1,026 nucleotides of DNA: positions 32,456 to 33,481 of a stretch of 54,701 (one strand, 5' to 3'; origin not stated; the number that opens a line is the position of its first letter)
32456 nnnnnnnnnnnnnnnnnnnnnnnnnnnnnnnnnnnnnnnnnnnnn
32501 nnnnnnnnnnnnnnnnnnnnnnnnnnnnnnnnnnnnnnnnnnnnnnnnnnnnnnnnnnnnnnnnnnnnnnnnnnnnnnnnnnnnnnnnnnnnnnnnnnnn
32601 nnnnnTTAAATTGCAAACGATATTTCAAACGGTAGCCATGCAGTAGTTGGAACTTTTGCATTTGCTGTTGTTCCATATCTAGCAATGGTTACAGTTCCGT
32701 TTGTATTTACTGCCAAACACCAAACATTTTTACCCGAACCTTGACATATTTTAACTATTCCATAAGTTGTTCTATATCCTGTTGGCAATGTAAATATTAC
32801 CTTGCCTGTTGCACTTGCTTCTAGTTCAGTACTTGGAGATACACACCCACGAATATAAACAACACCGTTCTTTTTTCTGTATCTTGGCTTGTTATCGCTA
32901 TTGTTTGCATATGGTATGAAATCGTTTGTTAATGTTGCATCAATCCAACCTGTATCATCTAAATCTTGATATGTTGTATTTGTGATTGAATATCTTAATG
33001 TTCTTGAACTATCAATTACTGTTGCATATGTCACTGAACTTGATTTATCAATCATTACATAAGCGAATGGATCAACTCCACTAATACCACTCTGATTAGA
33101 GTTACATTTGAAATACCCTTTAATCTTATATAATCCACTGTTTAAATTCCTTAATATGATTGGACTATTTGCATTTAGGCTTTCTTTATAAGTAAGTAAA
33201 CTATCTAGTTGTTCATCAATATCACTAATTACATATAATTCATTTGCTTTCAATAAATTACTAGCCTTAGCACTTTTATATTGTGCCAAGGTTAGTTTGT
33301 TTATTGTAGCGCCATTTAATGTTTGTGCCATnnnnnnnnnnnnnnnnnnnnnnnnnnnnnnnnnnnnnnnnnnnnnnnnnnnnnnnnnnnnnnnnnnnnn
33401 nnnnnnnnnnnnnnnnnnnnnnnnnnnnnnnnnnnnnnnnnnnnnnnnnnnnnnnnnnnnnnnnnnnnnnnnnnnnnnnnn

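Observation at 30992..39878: Receptor-binding, tail-fibre, esterase and endolysin block inserted between the early region and the terminase, uncoupled from the holin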

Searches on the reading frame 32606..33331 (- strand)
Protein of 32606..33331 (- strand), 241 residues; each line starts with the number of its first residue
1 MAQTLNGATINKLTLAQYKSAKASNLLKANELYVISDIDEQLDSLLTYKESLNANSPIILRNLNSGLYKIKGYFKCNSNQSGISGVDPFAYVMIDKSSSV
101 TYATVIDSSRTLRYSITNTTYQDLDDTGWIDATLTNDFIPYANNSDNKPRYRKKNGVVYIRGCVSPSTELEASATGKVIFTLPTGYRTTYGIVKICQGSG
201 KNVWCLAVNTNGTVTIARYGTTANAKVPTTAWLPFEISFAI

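Call 5: search_protein_families(library=pfam, proteins=[window:32606-33331:-], max_evalue=0.01)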
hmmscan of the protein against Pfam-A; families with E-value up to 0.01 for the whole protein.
window:32606-33331:- (241 aa): 0 families

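Call 6: search_protein_families(library=phrogs, proteins=[window:32606-33331:-], max_evalue=0.01)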
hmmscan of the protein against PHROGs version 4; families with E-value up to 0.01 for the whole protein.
window:32606-33331:- (241 aa): 8 families
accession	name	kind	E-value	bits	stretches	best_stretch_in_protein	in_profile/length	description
phrog_3639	-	tail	3.6e-11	43.8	1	110-223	350-459/474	minor tail protein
phrog_1798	-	unknown function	4.7e-10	40.4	1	57-224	126-294/305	-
phrog_20633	-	tail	6.2e-08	33.2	1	140-230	274-364/379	tail protein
phrog_3285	-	tail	2.7e-07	30.8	1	102-227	358-473/491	minor tail protein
phrog_3971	-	unknown function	2.2e-06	27.9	1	125-227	205-304/331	-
phrog_7127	-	tail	2.6e-06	28.2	1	128-237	151-253/258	receptor binding tail protein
phrog_29998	-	unknown function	3.9e-05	24.3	1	121-200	127-198/233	-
phrog_21602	-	head and packaging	0.0028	17.7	1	153-241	165-259/309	virion structural protein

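Call 11: find_encoding_contigs(protein=window:32606-33331:-, flank=10000, max_places=8)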
Protein window:32606-33331:- (241 aa): 22 contigs read that carry it; 8 places shown.
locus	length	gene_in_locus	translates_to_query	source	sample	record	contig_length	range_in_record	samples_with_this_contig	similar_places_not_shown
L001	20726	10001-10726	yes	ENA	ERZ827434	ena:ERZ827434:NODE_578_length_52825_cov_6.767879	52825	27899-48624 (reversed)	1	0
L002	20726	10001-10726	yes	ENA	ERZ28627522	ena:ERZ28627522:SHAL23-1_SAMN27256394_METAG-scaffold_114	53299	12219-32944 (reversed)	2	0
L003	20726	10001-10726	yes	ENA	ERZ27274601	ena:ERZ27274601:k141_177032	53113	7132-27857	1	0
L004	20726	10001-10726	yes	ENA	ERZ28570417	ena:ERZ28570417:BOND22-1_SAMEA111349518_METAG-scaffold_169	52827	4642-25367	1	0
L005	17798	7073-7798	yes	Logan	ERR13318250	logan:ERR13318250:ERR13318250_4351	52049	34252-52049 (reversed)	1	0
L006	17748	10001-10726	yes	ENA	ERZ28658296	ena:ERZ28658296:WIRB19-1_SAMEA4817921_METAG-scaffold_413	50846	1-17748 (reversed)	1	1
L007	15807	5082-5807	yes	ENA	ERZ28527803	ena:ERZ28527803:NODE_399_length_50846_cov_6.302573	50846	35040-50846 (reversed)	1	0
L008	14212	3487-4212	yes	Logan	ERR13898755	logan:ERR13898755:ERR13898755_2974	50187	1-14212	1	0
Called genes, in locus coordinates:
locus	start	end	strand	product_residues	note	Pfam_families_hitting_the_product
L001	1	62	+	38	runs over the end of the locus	-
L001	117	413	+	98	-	-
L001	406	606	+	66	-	-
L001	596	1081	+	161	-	-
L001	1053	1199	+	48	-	-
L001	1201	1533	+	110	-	-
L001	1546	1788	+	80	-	-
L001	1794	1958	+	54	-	-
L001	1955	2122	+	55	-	-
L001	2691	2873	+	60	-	-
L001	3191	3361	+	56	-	-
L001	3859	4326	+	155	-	-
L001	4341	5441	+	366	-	PF13472:Lipase_GDSL_2 (weak)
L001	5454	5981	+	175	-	-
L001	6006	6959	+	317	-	-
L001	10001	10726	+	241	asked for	-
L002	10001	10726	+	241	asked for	-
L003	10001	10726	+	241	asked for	-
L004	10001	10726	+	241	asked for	-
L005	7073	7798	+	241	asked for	-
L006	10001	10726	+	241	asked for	-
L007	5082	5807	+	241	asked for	-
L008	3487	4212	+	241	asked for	-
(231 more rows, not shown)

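Call 27: find_homologous_proteins(query=window:32606-33331:-, max_evalue=0.001)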
Query window:32606-33331:- (241 aa): 66 proteins with E <= 0.001 among 504 candidates.
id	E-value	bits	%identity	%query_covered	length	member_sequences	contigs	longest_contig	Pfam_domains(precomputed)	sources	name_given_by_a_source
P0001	2.6e-152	523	98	100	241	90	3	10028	-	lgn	-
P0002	1.6e-146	504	95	100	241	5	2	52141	-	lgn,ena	-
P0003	1.1e-131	455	82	100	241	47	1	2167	-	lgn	-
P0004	6.1e-113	394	71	99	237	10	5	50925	-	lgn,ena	-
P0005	7.5e-82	292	57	99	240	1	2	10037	-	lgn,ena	-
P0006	8.7e-82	292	59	98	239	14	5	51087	-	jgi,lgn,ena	jgi:hypothetical protein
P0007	9.4e-81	289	57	99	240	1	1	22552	-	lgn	-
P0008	2.7e-79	284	55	100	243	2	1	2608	-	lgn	-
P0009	1.5e-77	278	56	100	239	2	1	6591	-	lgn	-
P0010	1.8e-77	278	57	100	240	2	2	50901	-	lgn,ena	-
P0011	6.2e-77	276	55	100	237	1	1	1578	-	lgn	-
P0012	4.1e-75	270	55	99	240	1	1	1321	-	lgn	-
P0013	2.0e-74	268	53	100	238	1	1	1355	-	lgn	-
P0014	4.2e-73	263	51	99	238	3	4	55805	-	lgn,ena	-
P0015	1.1e-72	262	54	100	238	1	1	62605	-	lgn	-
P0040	3.8e-37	146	46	88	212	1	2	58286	-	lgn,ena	-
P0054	9.9e-19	86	42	53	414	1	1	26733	-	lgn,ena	-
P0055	1.2e-17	82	42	48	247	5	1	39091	-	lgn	-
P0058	1.6e-13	69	30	87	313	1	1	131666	-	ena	-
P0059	5.3e-12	64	32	50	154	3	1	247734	-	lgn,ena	-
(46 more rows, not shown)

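Call 28: find_encoding_contigs(protein=P0059, flank=10000, max_places=2)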
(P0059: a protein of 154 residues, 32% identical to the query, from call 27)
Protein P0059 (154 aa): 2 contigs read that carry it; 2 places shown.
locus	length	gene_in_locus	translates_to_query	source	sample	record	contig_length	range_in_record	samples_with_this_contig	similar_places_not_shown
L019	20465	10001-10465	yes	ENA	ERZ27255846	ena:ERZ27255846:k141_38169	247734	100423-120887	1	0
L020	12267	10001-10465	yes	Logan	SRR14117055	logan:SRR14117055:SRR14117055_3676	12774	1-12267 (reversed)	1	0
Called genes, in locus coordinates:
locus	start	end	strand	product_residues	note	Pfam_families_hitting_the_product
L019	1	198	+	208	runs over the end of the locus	PF06810:Phage_scaffold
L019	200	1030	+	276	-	PF25209:Phage_capsid_4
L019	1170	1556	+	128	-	-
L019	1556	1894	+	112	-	PF10665:Minor_capsid_1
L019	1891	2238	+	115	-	PF11114:Minor_capsid_2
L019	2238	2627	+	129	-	PF12691:Phage_tail_terminator_6 (weak)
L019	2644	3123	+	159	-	-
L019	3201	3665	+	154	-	-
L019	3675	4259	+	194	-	PF06854:Phage_Gp15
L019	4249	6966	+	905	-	PF04513:Baculo_PEP_C (faint)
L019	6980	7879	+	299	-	PF05709:Sipho_tail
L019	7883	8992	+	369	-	PF14594:Sipho_Gp37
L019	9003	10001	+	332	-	PF18667:BppU_IgG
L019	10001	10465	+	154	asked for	-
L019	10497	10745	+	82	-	PF10779:XhlA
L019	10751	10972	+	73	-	PF16938:Phage_holin_Dp1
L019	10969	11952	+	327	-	PF01520:Amidase_3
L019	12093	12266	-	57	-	-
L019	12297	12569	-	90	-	-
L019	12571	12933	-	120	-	-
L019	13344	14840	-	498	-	PF02878:PGM_PMM_I, PF02879:PGM_PMM_II, PF02880:PGM_PMM_III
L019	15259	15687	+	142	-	PF12802:MarR_2, PF01047:MarR, PF13412:HTH_24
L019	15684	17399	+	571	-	PF00664:ABC_membrane, PF00005:ABC_tran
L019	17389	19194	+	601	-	PF00664:ABC_membrane, PF00005:ABC_tran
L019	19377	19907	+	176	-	PF00702:Hydrolase, PF09419:PGP_phosphatase, PF13419:HAD_2, PF13242:Hydrolase_like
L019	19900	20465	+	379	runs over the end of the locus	PF02421:FeoB_N (faint), PF03193:RsgA_GTPase, PF00350:Dynamin_N (faint), PF01926:MMR_HSR1, PF21516:YqeH-like_C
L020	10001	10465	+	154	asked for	-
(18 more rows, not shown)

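Call 29: find_encoding_contigs(protein=P0058, flank=10000, max_places=2)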
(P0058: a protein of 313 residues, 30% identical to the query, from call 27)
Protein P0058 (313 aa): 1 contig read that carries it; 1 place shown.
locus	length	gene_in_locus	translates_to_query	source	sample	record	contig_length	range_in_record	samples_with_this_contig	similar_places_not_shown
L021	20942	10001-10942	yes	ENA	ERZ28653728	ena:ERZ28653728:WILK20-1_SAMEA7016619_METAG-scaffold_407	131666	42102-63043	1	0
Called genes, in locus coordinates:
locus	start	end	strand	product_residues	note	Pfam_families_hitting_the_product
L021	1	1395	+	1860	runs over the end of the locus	-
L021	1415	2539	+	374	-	-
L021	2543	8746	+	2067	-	-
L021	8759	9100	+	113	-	-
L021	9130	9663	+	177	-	-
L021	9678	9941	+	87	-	PF16079:Phage_holin_5_2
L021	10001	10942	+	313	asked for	-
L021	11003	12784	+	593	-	PF01471:PG_binding_1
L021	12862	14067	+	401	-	PF01471:PG_binding_1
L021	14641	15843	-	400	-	PF14659:Phage_int_SAM_3 (weak), PF00589:Phage_integrase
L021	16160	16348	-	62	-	-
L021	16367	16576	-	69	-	-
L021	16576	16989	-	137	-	-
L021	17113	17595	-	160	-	-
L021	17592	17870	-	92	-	-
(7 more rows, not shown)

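Call 30: find_encoding_contigs(protein=P0040, flank=10000, max_places=1)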
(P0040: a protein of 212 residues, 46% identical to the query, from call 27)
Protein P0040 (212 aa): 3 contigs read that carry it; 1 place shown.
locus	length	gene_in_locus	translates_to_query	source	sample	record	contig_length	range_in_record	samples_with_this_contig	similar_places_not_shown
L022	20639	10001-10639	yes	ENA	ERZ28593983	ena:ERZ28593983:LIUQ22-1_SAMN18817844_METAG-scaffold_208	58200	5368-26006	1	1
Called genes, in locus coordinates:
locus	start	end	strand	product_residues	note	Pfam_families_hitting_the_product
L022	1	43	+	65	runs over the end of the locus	-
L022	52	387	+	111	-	-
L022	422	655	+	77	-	-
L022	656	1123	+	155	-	-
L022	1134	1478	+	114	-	-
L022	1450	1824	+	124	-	-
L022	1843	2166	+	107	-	-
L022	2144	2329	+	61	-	-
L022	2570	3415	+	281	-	PF01183:Glyco_hydro_25, PF12200:DUF3597 (weak)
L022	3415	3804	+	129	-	-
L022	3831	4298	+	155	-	-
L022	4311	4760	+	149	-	-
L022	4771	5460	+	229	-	-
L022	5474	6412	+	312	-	-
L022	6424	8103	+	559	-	-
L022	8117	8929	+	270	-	-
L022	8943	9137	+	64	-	PF22337:Phage_fiber_rpt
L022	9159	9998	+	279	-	-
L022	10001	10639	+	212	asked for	-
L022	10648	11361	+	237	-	-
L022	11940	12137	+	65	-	-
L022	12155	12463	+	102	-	-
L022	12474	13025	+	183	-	PF22337:Phage_fiber_rpt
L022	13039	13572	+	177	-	PF22337:Phage_fiber_rpt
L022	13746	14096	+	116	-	-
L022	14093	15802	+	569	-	PF03354:TerL_ATPase, PF20441:TerL_nuclease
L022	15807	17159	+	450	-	PF04860:Phage_portal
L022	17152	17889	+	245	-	PF04586:Peptidase_S78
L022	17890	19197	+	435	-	PF05065:Phage_capsid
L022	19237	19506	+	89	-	PF05135:Phage_connect_1 (weak)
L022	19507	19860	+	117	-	-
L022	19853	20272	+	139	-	-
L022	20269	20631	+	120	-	-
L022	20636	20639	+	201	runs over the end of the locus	-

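Call 31: find_encoding_contigs(protein=P0055, flank=10000, max_places=1)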
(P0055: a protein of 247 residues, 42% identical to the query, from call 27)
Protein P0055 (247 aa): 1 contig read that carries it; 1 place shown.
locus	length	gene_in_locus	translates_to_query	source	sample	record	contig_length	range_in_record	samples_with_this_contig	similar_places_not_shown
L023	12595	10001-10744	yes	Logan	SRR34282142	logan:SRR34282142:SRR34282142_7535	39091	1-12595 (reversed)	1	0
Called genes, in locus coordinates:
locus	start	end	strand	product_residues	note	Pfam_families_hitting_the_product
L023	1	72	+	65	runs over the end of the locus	-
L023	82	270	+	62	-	PF07453:NUMOD1 (weak), PF22083:I-HmuI_NUMOD-like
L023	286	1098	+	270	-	PF13479:AAA_24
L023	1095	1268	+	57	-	-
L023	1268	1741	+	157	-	-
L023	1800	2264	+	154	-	-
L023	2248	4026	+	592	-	-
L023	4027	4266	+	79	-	-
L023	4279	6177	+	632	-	PF08706:D5_N, PF19263:DUF5906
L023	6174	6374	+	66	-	-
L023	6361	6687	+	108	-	PF02452:PemK_toxin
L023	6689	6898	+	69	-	-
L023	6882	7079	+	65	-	-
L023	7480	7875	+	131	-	-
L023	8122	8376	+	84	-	PF16079:Phage_holin_5_2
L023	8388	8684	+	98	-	-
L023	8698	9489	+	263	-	PF01520:Amidase_3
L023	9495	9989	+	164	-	-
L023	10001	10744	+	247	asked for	-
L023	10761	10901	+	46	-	-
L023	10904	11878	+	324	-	PF09479:Flg_new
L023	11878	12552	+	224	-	-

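Call 32: find_encoding_contigs(protein=P0054, flank=10000, max_places=1)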
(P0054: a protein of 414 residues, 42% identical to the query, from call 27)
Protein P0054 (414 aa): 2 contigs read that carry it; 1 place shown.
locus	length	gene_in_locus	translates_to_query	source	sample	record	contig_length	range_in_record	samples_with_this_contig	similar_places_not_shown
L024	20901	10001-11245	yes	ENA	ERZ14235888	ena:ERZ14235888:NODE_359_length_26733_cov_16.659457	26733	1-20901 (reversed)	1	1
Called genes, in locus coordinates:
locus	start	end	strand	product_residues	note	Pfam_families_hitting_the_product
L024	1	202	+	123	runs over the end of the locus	-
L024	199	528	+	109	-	-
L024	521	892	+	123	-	-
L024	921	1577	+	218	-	-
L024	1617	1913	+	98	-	-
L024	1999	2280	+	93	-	-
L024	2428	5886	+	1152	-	PF10145:PhageMin_Tail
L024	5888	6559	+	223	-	PF22768:SPP1_Dit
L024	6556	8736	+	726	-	PF06605:Prophage_tail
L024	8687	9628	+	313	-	-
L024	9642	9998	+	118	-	-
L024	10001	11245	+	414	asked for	-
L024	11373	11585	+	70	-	-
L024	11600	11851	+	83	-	-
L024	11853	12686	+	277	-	PF01510:Amidase_2, PF01471:PG_binding_1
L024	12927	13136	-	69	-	-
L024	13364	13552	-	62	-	-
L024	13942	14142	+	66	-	-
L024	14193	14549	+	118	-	PF09388:SpoOE-like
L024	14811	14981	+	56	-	-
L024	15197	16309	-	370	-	PF14659:Phage_int_SAM_3, PF22022:Phage_int_M, PF00589:Phage_integrase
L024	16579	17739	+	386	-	PF01548:DEDD_Tnp_IS110, PF02371:Transposase_20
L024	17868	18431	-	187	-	PF12844:HTH_19 (weak), PF13560:HTH_31 (weak), PF01381:HTH_3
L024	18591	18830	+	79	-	PF12844:HTH_19 (weak), PF01381:HTH_3 (weak)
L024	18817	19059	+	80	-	PF13560:HTH_31, PF12844:HTH_19, PF01381:HTH_3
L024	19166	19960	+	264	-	PF02498:Bro-N, PF03374:ANT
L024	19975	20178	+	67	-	-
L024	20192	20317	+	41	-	-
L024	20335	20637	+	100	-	-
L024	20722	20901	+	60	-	?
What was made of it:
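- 32606..33331 (-): K: receptor-binding protein, 241 aa, with a TP901-1/p2-type head. Homologs lie after BppU or Tal in L019 and L024 (calls 28, 32).
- On Lactococcal-type siphovirus RBP (TP901-1 BppL / p2 ORF18 head): Homologs in L019 and L024 do meet this feature (calls 28, 32).
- Canonical placement of K homologs: calls 28, 32.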

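Call 38: search_solved_structures(query=A1, max_evalue=1, show_alignments=1)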
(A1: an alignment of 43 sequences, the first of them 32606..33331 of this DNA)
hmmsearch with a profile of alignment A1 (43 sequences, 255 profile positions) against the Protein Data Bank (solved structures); distinct sequences matched with E-value up to 1: 1.
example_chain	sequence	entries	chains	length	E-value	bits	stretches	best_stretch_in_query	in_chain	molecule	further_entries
30yz_W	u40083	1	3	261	6.7e-09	38.9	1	73-230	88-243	receptor-binding protein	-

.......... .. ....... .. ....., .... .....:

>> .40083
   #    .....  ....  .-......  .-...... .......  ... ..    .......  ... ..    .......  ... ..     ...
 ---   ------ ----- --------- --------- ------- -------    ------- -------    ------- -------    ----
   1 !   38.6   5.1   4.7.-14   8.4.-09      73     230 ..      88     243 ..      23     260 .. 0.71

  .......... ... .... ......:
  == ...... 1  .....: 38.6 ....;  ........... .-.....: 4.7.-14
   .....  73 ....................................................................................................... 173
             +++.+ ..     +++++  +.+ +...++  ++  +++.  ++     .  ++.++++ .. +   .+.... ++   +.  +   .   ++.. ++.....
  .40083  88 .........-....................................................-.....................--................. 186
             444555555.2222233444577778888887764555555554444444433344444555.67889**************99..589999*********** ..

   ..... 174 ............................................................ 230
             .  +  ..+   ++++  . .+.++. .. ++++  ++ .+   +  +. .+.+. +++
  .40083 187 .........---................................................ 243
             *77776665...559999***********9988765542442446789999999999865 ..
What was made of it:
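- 32606..33331 (-): The family profile hits PDB 30yz_W 'receptor-binding protein' at 6.7e-9 (call 38).
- On Lactococcal-type siphovirus RBP (TP901-1 BppL / p2 ORF18 head): The family profile hits 30yz_W 'receptor-binding protein' at 6.7e-9 (call 38).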

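Call 45: predict_structure(alignment_id=A1)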
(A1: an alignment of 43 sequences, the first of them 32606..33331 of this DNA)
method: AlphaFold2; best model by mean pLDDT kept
length: 241 residues; sequences in the alignment: 43
mean_pLDDT: 91.5   pTM: 0.71
mean pLDDT of the five models: 91.5, 91.3, 91.2, 90.1, 90.0
residues with pLDDT >= 90: 180; 70-90: 50; 50-70: 9; < 50: 2
segments of 3 or more residues with pLDDT < 50: none
pLDDT, mean of each block of 10 residues (from residue 1): 66 91 91 85 85 96 96 94 89 96 93 95 93 98 97 96 97 91 97 92 94 93 74 96 92
secondary structure, 60 per line:
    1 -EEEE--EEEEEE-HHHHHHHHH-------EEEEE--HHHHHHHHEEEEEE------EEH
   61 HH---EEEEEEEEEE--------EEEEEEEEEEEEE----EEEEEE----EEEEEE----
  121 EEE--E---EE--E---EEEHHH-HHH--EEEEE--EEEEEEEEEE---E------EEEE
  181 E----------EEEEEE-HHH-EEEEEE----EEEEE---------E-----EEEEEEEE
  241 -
elements in order: E2-5 E8-13 H15-23 E31-35 H38-45 E46-51 E66-75 E84-96 E101-106 E111-116 E121-123 E138-140 E150-154 E157-166 E177-181 E192-197 E203-208 E213-217 E233-240
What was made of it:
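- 32606..33331 (-): Model pLDDT 91.5 (call 45).
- On Lactococcal-type siphovirus RBP (TP901-1 BppL / p2 ORF18 head): The K model has pLDDT 91.5 (call 45).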
